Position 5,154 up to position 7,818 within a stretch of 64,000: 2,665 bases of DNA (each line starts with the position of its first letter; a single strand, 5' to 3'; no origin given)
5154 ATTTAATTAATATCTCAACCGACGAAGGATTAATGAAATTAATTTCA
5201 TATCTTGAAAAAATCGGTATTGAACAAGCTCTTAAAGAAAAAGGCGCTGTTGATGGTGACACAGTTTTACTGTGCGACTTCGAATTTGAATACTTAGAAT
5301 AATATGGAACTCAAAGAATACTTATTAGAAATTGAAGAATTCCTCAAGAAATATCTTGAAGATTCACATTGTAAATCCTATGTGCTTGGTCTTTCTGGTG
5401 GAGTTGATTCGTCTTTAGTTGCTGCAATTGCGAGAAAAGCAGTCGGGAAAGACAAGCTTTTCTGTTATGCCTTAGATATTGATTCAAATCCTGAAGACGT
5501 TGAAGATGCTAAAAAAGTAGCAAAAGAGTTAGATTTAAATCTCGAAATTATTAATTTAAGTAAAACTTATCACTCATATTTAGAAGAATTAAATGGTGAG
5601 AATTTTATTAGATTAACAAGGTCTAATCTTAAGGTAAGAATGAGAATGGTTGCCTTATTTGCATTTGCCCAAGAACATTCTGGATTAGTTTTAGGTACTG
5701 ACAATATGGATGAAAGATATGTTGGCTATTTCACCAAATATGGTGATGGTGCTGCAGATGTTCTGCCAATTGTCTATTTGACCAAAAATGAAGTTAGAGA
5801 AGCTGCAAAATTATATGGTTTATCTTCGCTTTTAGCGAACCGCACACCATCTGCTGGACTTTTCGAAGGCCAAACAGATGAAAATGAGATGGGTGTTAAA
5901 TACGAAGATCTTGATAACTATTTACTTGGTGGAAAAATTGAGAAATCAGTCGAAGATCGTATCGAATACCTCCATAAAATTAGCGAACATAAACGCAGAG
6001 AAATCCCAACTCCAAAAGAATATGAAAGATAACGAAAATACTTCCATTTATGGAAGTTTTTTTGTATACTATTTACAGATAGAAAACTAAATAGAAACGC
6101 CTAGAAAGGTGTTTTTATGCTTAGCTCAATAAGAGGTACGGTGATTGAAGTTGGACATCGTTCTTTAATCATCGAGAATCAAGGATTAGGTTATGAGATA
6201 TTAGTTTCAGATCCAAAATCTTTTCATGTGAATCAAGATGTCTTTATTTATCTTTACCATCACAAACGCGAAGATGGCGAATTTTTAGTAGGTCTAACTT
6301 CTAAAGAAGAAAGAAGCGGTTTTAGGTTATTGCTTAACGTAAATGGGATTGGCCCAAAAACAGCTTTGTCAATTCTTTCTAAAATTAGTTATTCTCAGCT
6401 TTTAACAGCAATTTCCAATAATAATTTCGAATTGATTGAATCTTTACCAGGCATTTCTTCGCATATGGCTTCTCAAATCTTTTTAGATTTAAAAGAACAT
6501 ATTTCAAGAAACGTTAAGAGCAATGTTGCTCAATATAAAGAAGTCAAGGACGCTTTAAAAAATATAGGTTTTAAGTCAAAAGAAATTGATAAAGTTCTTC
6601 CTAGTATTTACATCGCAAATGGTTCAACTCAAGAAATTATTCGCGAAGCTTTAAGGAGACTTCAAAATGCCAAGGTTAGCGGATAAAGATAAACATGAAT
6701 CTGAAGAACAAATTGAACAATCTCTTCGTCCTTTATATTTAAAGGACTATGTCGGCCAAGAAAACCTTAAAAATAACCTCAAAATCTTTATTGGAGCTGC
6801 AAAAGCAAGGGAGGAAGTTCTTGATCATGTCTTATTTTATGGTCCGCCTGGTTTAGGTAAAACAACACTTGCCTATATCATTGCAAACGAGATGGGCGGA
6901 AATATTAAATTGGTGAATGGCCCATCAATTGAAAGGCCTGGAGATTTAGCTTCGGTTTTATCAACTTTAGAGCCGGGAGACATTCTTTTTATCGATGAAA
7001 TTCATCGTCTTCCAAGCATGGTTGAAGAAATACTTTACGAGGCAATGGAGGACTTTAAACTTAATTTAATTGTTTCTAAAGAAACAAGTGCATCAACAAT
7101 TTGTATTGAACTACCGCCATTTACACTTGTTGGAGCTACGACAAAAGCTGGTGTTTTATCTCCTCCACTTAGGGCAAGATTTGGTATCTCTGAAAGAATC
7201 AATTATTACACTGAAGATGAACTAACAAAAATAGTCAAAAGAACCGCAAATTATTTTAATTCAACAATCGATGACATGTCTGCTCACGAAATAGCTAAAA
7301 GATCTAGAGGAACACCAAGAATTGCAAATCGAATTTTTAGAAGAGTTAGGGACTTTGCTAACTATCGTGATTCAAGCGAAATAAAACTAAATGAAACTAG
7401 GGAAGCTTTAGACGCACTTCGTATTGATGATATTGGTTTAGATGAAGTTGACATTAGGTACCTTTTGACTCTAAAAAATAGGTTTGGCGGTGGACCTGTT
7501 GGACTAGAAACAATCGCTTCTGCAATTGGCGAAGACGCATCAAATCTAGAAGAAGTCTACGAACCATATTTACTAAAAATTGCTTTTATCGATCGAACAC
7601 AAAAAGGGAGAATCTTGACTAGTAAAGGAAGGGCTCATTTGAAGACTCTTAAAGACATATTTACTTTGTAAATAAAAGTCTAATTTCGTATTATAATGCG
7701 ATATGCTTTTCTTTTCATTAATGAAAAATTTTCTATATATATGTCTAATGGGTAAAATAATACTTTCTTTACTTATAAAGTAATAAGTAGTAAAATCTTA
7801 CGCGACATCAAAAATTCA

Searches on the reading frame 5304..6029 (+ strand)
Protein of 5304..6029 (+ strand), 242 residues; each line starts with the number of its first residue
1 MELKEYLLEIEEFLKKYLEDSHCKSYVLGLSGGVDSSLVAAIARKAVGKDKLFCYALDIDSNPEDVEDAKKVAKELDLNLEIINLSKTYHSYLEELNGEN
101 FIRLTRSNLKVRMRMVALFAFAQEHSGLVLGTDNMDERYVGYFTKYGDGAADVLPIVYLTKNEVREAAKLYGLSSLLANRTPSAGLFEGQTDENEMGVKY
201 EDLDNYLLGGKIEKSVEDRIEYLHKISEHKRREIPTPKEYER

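Call 19: search_protein_families(library=pfam, proteins=[window:5304-6029:+], max_evalue=0.0001)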
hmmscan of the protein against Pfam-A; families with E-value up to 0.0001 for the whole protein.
window:5304-6029:+ (242 aa): 3 families
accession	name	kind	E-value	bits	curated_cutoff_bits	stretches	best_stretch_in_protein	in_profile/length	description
PF02540.23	NAD_synthase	-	6.9e-66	222.3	21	1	9-232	4-240/242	NAD synthase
PF03054.22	tRNA_Me_trans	-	1.4e-08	35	20.6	1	27-91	4-78/202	tRNA methyl transferase HUP domain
PF00733.27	Asn_synthase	-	2.8e-07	30.9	21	1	30-86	24-80/354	Asparagine synthase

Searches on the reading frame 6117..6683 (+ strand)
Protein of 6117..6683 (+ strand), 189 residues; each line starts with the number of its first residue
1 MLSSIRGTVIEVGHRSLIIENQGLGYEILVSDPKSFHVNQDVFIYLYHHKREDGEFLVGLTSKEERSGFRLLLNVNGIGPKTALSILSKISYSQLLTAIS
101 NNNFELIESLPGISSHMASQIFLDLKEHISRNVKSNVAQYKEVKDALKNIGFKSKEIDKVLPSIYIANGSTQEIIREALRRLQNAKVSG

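Call 19: search_protein_families(library=pfam, proteins=[window:6117-6683:+], max_evalue=0.0001)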
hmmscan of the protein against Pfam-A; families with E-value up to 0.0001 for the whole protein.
window:6117-6683:+ (189 aa): 4 families
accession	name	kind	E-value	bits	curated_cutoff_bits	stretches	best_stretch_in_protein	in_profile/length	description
PF01330.27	RuvA_N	-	2.7e-12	47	23.6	1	1-54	1-56/61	RuvA N terminal domain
PF14520.12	HHH_5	-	1.4e-09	38.8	27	1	69-127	1-57/57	Helix-hairpin-helix domain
PF07499.19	RuvA_C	-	1e-08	35.9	24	1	141-182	4-46/47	RuvA, C-terminal domain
PF00633.29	HHH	-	8.7e-07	28.9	24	0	72-88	13-29/30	Helix-hairpin-helix motif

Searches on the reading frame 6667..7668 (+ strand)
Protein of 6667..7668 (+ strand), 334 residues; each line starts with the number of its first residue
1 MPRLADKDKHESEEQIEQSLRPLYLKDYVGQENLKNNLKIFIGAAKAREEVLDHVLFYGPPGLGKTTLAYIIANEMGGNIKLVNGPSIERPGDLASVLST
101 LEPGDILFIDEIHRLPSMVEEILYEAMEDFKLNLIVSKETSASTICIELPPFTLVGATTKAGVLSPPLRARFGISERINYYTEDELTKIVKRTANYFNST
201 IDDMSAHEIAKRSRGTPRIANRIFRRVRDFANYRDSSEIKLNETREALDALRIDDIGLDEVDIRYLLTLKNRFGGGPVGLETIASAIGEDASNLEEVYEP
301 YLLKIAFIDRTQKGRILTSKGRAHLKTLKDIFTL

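Call 19: search_protein_families(library=pfam, proteins=[window:6667-7668:+], max_evalue=0.0001)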
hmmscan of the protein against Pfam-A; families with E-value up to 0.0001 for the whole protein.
window:6667-7668:+ (334 aa): 8 families
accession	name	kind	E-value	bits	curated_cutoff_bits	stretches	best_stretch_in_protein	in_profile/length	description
PF05496.18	RuvB_N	-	2.5e-71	239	27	1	20-177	1-158/159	Holliday junction DNA helicase RuvB P-loop domain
PF17864.7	AAA_lid_4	-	3e-27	94.6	27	1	181-254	1-74/74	RuvB AAA lid domain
PF05491.19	RuvB_C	-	1.2e-26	92.9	24.7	1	256-326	2-72/72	RuvB C-terminal winged helix domain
PF00004.35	AAA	-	1.2e-20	74.8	21.2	1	55-178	1-129/131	ATPase family associated with various cellular activities (AAA)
PF07728.20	AAA_5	-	4.3e-08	33.7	22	1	54-172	1-139/139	AAA domain (dynein-related subfamily)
PF01078.27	Mg_chelatase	-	1.1e-05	25.4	20.3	0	25-72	2-42/207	Magnesium chelatase, subunit ChlI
PF00910.28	RNA_helicase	-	4.2e-05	24.4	21.5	0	55-140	1-80/105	RNA helicase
PF13173.12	AAA_14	-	8.7e-05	23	27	0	55-135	5-94/129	AAA domain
